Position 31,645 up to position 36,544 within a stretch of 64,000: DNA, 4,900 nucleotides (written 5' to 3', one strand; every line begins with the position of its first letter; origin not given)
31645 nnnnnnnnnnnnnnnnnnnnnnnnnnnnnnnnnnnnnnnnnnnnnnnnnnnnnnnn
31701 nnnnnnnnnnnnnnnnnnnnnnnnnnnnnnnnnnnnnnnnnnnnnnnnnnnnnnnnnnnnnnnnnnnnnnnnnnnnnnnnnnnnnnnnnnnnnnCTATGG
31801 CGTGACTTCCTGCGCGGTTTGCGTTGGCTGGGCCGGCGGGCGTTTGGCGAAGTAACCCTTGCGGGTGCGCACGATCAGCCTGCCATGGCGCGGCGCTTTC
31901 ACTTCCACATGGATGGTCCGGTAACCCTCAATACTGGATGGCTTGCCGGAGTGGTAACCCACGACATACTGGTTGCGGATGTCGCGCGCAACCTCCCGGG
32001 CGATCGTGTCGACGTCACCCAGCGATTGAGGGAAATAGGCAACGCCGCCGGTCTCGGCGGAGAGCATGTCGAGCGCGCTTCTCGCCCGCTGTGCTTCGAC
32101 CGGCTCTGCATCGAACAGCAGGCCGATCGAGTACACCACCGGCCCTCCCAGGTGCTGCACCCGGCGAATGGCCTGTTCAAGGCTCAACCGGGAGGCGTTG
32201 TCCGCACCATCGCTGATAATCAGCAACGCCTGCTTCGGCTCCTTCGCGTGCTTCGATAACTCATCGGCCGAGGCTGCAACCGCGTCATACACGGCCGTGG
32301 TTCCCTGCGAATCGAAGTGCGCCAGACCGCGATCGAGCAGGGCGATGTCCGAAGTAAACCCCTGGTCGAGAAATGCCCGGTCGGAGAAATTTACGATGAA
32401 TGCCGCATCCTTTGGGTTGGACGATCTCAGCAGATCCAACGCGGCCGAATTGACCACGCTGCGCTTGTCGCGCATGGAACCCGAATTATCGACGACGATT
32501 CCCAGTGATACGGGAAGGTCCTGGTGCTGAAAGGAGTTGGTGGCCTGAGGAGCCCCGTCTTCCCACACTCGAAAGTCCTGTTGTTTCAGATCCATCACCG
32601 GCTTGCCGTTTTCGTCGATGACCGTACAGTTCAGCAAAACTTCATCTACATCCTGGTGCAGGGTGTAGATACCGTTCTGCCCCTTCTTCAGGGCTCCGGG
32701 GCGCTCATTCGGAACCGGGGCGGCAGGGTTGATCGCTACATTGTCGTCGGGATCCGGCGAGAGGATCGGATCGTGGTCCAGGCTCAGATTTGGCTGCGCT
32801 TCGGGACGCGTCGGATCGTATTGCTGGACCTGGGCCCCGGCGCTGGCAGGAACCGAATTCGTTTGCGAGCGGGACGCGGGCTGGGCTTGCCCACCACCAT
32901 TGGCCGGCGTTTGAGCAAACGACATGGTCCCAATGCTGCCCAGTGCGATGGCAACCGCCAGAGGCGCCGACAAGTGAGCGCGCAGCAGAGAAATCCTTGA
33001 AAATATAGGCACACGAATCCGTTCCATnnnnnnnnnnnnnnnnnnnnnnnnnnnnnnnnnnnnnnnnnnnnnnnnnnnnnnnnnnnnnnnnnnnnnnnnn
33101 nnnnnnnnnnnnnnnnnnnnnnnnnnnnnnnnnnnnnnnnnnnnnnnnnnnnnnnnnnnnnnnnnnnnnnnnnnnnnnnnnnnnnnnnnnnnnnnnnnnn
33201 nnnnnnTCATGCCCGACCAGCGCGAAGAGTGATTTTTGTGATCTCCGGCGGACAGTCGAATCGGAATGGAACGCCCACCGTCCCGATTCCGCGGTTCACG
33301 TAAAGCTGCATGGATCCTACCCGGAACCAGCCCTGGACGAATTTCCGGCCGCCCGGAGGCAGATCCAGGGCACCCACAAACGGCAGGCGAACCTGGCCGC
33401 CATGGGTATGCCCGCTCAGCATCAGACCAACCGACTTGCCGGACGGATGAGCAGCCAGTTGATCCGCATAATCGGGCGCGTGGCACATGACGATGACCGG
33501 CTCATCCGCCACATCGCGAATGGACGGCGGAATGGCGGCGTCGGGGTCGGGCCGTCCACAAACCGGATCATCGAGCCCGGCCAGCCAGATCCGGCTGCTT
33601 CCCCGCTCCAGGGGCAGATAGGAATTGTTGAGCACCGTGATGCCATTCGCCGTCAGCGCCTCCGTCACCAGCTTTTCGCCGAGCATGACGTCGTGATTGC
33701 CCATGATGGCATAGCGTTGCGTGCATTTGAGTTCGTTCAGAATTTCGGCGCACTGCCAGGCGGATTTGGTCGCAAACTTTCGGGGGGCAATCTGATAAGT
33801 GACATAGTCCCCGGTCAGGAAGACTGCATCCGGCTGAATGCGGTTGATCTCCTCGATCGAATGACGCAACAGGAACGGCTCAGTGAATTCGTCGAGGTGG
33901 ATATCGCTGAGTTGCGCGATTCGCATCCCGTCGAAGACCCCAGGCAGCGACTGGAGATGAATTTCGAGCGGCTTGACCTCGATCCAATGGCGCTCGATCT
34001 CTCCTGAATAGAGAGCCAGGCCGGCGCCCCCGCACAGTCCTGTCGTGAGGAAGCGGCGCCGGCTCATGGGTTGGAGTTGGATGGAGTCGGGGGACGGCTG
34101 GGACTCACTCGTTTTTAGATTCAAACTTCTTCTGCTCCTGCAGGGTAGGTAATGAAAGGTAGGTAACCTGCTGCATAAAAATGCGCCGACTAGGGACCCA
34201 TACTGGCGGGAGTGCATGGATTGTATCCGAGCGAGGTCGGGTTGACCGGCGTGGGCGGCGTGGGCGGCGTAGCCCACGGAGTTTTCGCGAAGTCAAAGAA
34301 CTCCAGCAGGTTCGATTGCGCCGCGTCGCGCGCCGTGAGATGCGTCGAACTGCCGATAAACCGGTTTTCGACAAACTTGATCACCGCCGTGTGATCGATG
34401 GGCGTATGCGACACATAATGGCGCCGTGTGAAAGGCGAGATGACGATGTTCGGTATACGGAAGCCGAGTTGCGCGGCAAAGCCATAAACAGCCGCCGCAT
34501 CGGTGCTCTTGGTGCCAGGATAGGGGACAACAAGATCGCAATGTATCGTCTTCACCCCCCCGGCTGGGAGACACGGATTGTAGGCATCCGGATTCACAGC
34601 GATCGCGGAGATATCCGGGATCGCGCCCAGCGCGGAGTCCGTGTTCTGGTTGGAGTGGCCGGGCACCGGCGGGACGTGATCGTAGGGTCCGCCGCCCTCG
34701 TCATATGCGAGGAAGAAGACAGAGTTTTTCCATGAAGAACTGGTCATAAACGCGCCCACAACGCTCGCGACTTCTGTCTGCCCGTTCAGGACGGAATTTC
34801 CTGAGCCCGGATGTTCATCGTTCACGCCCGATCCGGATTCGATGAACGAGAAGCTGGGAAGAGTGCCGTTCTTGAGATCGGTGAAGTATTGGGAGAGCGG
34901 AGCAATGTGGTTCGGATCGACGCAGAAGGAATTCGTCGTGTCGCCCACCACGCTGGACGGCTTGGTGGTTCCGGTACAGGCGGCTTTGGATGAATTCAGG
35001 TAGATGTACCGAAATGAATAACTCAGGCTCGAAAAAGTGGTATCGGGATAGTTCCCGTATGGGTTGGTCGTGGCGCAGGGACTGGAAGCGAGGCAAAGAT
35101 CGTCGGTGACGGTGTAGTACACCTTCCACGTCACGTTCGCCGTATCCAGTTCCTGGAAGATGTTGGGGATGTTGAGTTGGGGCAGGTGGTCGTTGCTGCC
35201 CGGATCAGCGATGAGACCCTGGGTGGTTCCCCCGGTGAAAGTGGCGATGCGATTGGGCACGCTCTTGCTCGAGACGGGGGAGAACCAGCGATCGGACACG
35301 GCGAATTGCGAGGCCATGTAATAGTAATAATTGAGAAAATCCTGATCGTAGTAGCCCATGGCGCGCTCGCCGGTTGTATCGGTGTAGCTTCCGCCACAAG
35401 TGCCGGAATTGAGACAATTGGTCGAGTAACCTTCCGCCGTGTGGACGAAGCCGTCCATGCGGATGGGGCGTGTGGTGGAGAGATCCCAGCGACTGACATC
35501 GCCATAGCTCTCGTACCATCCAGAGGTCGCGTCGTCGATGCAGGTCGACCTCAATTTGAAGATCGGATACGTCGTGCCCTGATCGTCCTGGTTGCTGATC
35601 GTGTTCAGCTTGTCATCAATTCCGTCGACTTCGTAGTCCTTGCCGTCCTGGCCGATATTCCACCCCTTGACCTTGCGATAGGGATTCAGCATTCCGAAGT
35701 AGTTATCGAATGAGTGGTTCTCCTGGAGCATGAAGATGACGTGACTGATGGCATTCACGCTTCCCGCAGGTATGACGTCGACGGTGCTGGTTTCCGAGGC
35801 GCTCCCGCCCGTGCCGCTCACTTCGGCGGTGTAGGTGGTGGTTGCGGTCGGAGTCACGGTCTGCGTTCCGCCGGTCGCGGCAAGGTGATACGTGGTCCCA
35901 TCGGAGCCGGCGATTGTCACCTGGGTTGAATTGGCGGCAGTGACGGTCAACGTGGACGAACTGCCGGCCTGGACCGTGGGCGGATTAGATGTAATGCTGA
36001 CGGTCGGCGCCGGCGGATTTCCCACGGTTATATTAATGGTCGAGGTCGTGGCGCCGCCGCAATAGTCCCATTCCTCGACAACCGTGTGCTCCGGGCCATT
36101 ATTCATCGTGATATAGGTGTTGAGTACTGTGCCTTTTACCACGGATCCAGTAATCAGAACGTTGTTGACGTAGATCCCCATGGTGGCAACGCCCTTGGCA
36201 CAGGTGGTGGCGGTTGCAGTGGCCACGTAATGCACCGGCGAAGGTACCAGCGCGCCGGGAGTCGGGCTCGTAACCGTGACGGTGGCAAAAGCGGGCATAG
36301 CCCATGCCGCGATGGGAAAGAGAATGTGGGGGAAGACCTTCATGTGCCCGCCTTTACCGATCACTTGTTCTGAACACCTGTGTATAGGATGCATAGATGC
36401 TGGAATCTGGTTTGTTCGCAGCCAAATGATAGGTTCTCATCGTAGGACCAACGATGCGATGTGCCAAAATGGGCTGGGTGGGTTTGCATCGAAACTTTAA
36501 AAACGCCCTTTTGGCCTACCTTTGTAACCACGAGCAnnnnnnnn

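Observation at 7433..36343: Putative undescribed exopolysaccharide/surface-glycan synthesis and export system (~29 kb)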

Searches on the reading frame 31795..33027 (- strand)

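Call 5: search_protein_families(library=pfam, proteins=[window:31795-33027:-], max_evalue=0.01)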
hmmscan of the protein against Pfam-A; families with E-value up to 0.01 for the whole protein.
window:31795-33027:- (410 aa): 3 families
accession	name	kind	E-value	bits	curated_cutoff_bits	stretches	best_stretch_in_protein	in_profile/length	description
PF13519.12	VWA_2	-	1.4e-10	42.1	27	1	177-274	3-106/107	von Willebrand factor type A domain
PF00092.34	VWA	-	2.4e-05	25.1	23.8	1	177-341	4-170/174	von Willebrand factor type A domain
PF05762.20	VWA_CoxE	-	0.0003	20.7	26.4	1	175-298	59-183/222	VWA domain containing CoxE-like protein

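Call 70: search_protein_families(library=ncbifam, proteins=[window:31795-33027:-], max_evalue=0.01)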
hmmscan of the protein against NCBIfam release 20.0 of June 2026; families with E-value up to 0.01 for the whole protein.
window:31795-33027:- (410 aa): 3 families
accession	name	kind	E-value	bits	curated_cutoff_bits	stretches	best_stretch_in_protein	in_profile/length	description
TIGR03436.1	acidobact_VWFA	subfamily_domain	9.5e-62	209.3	81.25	1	122-395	2-324/324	VWA domain-containing protein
TIGR02442.1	Cob-chelat-sub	hypoth_equivalog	2.7e-08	32.7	779.45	1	175-287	475-593/641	putative cobaltochelatase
NF047508.1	VWA_BatA_Lepto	exception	1.4e-07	30.9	380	1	176-346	92-269/315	VWA domain-containing protein BatA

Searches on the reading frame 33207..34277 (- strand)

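Call 5: search_protein_families(library=pfam, proteins=[window:33207-34277:-], max_evalue=0.01)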
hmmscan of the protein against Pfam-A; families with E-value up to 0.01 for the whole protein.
window:33207-34277:- (356 aa): 2 families
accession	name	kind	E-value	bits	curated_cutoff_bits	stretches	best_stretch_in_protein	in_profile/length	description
PF00149.33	Metallophos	-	3.9e-12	47.5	21.5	1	118-293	1-190/191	Calcineurin-like phosphoesterase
PF12850.12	Metallophos_2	-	7.1e-07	29.8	27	1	118-294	1-119/154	Calcineurin-like phosphoesterase superfamily domain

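Call 70: search_protein_families(library=ncbifam, proteins=[window:33207-34277:-], max_evalue=0.01)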
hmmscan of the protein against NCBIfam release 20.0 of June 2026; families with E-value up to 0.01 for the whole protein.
window:33207-34277:- (356 aa): 3 families
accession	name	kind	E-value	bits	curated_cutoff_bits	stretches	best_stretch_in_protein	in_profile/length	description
NF008460.0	PRK11340.1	equivalog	4.5e-40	137.8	188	1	72-351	4-270/271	phosphodiesterase YaeI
NF033458.1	lipid_A_LpxG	equivalog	2e-33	116.1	350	2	206-352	176-319/321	UDP-2,3-diacylglucosamine diphosphatase LpxG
NF003743.0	PRK05340.1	equivalog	0.00035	19.8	134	1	120-207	4-93/242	UDP-2,3-diacylglucosamine diphosphatase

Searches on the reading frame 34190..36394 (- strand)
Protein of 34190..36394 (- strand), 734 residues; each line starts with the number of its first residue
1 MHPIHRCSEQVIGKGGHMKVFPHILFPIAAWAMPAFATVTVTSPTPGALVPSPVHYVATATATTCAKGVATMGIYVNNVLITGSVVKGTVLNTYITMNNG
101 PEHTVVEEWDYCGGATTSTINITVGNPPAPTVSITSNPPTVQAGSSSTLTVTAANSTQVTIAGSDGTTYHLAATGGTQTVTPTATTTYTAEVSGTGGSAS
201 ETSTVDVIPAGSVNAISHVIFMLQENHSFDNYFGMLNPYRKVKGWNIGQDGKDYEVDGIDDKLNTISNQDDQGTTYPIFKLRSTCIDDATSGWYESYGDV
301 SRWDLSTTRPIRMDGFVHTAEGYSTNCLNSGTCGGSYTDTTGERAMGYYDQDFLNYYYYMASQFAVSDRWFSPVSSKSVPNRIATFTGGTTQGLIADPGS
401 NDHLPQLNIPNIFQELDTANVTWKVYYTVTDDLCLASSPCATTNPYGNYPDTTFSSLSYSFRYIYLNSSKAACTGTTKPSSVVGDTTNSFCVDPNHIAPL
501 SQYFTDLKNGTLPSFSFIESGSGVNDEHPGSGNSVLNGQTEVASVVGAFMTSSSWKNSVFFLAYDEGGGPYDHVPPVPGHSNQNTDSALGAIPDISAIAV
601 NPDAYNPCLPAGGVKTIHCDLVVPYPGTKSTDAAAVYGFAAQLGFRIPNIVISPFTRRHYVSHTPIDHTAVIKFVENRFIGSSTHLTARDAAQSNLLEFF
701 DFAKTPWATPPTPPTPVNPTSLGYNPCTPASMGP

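Call 5: search_protein_families(library=pfam, proteins=[window:34190-36394:-], max_evalue=0.01)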
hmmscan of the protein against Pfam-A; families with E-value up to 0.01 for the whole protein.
window:34190-36394:- (734 aa): 1 family
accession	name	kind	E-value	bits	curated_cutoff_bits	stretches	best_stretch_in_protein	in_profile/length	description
PF04185.19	Phosphoesterase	-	2.6e-61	208.2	23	1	216-679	1-353/356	Phosphoesterase family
